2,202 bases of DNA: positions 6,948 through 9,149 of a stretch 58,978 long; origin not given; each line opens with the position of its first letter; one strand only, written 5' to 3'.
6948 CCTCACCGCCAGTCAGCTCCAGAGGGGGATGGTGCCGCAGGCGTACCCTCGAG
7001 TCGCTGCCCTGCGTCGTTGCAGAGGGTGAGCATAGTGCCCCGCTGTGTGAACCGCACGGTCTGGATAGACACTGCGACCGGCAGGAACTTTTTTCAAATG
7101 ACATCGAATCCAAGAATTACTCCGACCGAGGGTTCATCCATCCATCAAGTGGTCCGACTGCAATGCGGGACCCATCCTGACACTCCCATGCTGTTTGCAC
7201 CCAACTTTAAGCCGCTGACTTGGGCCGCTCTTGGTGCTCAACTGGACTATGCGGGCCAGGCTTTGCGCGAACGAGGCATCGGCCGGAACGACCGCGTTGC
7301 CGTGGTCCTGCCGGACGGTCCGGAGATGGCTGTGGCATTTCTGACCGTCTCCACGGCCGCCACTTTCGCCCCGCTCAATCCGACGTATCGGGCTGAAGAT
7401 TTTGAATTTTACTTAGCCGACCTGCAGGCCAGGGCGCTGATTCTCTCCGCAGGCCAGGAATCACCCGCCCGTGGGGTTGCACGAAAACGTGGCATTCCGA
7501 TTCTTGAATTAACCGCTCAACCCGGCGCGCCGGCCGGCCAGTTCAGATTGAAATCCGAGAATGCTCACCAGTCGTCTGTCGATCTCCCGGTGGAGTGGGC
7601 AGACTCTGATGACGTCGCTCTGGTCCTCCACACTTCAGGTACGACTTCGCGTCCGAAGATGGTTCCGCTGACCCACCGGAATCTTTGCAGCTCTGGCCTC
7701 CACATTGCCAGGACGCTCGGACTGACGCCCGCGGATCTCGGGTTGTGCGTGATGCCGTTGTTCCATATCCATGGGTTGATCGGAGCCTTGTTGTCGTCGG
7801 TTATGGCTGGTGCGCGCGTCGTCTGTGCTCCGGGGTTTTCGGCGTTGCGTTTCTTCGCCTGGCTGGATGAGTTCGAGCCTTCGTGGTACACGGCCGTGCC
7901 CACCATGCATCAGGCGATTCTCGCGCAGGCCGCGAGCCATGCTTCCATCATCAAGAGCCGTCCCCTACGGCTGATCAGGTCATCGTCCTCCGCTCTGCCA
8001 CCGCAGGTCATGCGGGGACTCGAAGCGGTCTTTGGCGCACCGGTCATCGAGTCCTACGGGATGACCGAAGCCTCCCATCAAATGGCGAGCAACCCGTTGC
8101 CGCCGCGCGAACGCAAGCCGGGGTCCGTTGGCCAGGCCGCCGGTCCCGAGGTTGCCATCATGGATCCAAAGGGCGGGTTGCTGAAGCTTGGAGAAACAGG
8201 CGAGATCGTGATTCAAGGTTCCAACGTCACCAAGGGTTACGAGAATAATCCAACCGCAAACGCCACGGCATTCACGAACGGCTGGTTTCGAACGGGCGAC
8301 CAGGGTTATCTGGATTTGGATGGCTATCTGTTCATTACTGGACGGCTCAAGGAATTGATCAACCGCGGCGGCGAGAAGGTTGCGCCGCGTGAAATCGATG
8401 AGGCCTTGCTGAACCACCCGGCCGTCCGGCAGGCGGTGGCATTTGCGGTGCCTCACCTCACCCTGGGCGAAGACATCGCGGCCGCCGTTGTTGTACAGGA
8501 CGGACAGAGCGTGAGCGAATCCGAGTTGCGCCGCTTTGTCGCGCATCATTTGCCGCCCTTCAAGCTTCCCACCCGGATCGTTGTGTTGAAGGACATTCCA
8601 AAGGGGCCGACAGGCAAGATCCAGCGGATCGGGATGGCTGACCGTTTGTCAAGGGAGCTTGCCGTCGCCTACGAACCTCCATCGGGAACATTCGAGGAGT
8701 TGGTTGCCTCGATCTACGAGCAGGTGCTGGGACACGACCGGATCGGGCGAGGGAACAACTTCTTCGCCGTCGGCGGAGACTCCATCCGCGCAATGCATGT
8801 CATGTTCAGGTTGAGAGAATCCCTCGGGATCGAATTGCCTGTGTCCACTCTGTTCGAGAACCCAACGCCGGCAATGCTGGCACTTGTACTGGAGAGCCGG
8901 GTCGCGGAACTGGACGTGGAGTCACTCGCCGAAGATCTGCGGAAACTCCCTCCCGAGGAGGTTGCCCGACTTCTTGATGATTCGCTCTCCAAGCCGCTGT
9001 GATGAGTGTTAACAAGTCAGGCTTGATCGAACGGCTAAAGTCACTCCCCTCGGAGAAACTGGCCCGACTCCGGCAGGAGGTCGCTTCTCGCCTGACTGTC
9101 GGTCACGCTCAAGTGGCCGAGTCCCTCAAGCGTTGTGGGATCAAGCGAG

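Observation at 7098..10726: Carrier-protein-fused AAE3/oxalate-ligase-like adenylase coupled to an Oxc/HACL/ALS-fold ThDP enzyme inside a glycan locus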

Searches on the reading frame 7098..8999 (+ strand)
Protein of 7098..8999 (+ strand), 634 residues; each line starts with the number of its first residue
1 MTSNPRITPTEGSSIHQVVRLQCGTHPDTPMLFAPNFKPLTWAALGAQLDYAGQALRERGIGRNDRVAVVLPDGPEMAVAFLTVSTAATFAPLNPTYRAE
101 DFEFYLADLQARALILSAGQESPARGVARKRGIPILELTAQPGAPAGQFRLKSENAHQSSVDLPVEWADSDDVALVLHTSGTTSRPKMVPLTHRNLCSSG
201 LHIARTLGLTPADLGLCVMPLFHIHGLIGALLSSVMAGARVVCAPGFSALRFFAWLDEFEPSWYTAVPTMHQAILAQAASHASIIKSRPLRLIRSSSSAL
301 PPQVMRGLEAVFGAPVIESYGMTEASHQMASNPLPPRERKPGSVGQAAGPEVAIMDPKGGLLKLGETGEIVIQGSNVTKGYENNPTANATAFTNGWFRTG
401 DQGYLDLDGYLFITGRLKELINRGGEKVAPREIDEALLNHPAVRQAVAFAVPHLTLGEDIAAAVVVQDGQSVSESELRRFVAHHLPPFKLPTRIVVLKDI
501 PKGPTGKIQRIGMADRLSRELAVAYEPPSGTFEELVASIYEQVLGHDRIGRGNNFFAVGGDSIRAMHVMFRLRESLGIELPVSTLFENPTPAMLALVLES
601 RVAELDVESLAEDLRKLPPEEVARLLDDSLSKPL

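Call 6: search_protein_families(library=pfam, proteins=[window:7098-8999:+], max_evalue=0.01)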
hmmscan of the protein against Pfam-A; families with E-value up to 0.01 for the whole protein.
window:7098-8999:+ (634 aa): 3 families
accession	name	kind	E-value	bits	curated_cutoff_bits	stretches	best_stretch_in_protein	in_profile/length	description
PF00501.34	AMP-binding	-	6.2e-75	252.8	29.9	1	22-381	4-383/384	AMP-binding enzyme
PF13193.12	AMP-binding_C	-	1.7e-15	58.1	24.5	1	432-507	1-76/76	AMP-binding enzyme C-terminal domain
PF00550.31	PP-binding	-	1.6e-12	47.9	20.8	1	536-595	3-64/67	Phosphopantetheine attachment site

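Call 7: search_protein_families(library=ncbifam, proteins=[window:7098-8999:+], max_evalue=0.001)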
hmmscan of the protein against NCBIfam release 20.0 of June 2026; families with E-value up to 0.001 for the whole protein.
window:7098-8999:+ (634 aa): 109 families (the best 25 are shown)
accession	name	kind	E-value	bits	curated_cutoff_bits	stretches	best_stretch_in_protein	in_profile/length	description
NF004511.1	PRK05852.1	equivalog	5.1e-121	404.8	650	1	16-516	2-503/505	FadD7 family fatty acid--CoA ligase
NF004837.0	PRK06187.1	subfamily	1.9e-99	333.3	476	1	14-517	9-522/531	long-chain-fatty-acid--CoA ligase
NF004114.0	PRK05605.1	equivalog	1.6e-83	281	766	2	156-519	206-571/575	long-chain-fatty-acid--CoA ligase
NF005702.0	PRK07514.1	subfamily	2.8e-81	273.4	558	1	16-511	6-494/506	malonyl-CoA synthase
NF005714.0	PRK07529.1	subfamily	7.1e-80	269.1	632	2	151-511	197-570/640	acyl-CoA synthetase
NF006182.0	PRK08316.1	subfamily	3.4e-72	243.6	663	1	11-513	9-513/523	fatty acyl-CoA synthetase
NF004808.0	PRK06155.1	equivalog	3.4e-71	240.1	722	1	8-513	16-518/542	ATP-dependent acyl-CoA ligase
NF009233.0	PRK12583.1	subfamily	7.3e-71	239.2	832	2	169-522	199-555/558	fatty acid CoA ligase family protein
NF006181.0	PRK08314.1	subfamily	8.1e-71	238.9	705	2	152-509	185-546/563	long-chain-fatty-acid--CoA ligase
NF002966.0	PRK03640.1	equivalog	1e-69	235.4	556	1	38-516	26-479/483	o-succinylbenzoate--CoA ligase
NF052269.1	Staph_lig_FadD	equivalog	4.8e-68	229.7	650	1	53-515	41-491/499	long-chain-fatty-acid--CoA ligase FadD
NF005858.0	PRK07787.1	subfamily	1.2e-65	221.8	575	1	52-510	35-465/471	acyl-CoA synthetase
TIGR01923.1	menE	equivalog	2.6e-65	221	330.15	1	41-510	1-439/442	o-succinylbenzoate--CoA ligase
NF005801.1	PRK07656.1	equivalog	4e-65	220.4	657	1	15-509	3-495/500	FadD3 family acyl-CoA ligase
NF005947.1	PRK08008.1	equivalog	7.8e-65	219.4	651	1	39-510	37-514/518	crotonobetaine/carnitine-CoA ligase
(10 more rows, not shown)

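Call 8: find_encoding_contigs(protein=window:7098-8999:+, flank=10000, max_places=6)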
Protein window:7098-8999:+ (634 aa): no gene with exactly this product is on record in the collection.

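Call 10: find_homologous_proteins(query=window:7098-8999:+, max_evalue=1e-10)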
Query window:7098-8999:+ (634 aa): 8000 proteins with E <= 1e-10 among 8000 candidates; the best 120 are listed.
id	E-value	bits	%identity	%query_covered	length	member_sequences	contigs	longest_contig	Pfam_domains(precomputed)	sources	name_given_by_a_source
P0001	0.0e+0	1419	100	100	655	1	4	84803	PF00550.32,PF00501.35,PF13193.13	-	-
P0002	1.5e-273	927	68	98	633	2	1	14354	PF00550.32,PF00501.35,PF13193.13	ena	-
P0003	3.8e-272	922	68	98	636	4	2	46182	PF00550.32,PF00501.35,PF13193.13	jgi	jgi:acyl-CoA synthetase (AMP-forming)/AMP-acid ligase II/acyl carrier protein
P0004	6.4e-266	902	67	98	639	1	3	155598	PF00550.32,PF00501.35,PF13193.13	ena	-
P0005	1.0e-263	895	65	99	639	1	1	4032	PF00550.32,PF00501.35,PF13193.13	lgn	-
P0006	3.8e-261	886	66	98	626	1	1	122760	PF00550.32,PF00501.35,PF13193.13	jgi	jgi:acyl-CoA synthetase (AMP-forming)/AMP-acid ligase II/acyl carrier protein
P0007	1.6e-260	884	64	98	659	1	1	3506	PF00550.32,PF00501.35,PF13193.13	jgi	jgi:acyl-CoA synthetase (AMP-forming)/AMP-acid ligase II/acyl carrier protein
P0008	4.0e-260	883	65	99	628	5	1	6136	PF00550.32,PF00501.35,PF13193.13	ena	-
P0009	1.5e-252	858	64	99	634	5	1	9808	PF00550.32,PF00501.35,PF13193.13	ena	-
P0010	1.9e-251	854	62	98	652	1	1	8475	PF00550.32,PF00501.35,PF13193.13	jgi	jgi:acyl-CoA synthetase (AMP-forming)/AMP-acid ligase II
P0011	8.5e-251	852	62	97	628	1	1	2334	PF00550.32,PF00501.35,PF13193.13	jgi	jgi:acyl-CoA synthetase (AMP-forming)/AMP-acid ligase II/acyl carrier protein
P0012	3.6e-249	847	62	99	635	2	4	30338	PF00550.32,PF00501.35,PF13193.13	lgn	-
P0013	1.1e-247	842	62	97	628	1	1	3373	PF00550.32,PF00501.35,PF13193.13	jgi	jgi:acyl-CoA synthetase (AMP-forming)/AMP-acid ligase II/acyl carrier protein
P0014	3.6e-246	837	61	97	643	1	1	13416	PF00550.32,PF00501.35,PF13193.13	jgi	jgi:acyl-CoA synthetase (AMP-forming)/AMP-acid ligase II/acyl carrier protein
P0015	5.4e-246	836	66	92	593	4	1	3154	PF00550.32,PF00501.35,PF13193.13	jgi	jgi:oxalate---CoA ligase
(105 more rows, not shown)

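Call 12: search_solved_structures(query=window:7098-8999:+, max_evalue=1e-20, show_alignments=2)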
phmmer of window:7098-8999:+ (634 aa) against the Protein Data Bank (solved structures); distinct sequences matched with E-value up to 1e-20: 154 (the best 60 are shown).
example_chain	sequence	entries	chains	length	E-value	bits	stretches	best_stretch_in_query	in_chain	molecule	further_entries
5ie0_A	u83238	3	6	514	5.8e-125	421.3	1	27-514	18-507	Oxalate--CoA ligase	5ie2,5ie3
6qjz_A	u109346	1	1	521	9.3e-122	410.8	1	39-515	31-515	oxalyl CoA-synthetase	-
8aff_A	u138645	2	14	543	1.1e-111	377.5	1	167-518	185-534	Oxalate--CoA ligase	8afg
8atd_C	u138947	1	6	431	8.6e-82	278.8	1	167-420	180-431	Oxalate--CoA ligase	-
9be3_A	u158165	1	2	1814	1.9e-75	257.8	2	14-618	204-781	Linear gramicidin synthase subunit A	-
9meh_A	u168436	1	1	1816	2e-75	257.7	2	14-618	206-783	Linear gramicidin synthase subunit A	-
6mfz_A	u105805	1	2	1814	4.5e-75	256.6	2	14-608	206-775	Linear gramicidin synthase subunit A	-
9be4_A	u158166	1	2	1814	7.6e-75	255.8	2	14-618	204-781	Linear gramicidin synthase subunit A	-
6mfy_A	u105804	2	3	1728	3.6e-62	213.9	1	14-608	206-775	Linear gramicidin synthase subunit A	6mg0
3r44_A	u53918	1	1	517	2.1e-60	208.1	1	39-517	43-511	fatty acyl CoA synthetase FADD13 (FATTY-ACYL-CoA SYNTHETASE)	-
4fuq_A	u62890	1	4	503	8.1e-59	202.9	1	40-511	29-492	Malonyl CoA synthetase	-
4fut_A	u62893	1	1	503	5.6e-58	200.1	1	40-511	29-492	Malonyl CoA synthetase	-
4gxq_A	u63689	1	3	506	1.2e-57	199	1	40-511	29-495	Malonyl CoA synthetase, Benzoate-CoA ligase Chimeric protein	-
5u95_A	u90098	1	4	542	8.6e-57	196.2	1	41-518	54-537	4-coumarate--CoA ligase 2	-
5bsm_A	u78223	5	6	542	9.1e-57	196.1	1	41-518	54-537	4-coumarate--CoA ligase 2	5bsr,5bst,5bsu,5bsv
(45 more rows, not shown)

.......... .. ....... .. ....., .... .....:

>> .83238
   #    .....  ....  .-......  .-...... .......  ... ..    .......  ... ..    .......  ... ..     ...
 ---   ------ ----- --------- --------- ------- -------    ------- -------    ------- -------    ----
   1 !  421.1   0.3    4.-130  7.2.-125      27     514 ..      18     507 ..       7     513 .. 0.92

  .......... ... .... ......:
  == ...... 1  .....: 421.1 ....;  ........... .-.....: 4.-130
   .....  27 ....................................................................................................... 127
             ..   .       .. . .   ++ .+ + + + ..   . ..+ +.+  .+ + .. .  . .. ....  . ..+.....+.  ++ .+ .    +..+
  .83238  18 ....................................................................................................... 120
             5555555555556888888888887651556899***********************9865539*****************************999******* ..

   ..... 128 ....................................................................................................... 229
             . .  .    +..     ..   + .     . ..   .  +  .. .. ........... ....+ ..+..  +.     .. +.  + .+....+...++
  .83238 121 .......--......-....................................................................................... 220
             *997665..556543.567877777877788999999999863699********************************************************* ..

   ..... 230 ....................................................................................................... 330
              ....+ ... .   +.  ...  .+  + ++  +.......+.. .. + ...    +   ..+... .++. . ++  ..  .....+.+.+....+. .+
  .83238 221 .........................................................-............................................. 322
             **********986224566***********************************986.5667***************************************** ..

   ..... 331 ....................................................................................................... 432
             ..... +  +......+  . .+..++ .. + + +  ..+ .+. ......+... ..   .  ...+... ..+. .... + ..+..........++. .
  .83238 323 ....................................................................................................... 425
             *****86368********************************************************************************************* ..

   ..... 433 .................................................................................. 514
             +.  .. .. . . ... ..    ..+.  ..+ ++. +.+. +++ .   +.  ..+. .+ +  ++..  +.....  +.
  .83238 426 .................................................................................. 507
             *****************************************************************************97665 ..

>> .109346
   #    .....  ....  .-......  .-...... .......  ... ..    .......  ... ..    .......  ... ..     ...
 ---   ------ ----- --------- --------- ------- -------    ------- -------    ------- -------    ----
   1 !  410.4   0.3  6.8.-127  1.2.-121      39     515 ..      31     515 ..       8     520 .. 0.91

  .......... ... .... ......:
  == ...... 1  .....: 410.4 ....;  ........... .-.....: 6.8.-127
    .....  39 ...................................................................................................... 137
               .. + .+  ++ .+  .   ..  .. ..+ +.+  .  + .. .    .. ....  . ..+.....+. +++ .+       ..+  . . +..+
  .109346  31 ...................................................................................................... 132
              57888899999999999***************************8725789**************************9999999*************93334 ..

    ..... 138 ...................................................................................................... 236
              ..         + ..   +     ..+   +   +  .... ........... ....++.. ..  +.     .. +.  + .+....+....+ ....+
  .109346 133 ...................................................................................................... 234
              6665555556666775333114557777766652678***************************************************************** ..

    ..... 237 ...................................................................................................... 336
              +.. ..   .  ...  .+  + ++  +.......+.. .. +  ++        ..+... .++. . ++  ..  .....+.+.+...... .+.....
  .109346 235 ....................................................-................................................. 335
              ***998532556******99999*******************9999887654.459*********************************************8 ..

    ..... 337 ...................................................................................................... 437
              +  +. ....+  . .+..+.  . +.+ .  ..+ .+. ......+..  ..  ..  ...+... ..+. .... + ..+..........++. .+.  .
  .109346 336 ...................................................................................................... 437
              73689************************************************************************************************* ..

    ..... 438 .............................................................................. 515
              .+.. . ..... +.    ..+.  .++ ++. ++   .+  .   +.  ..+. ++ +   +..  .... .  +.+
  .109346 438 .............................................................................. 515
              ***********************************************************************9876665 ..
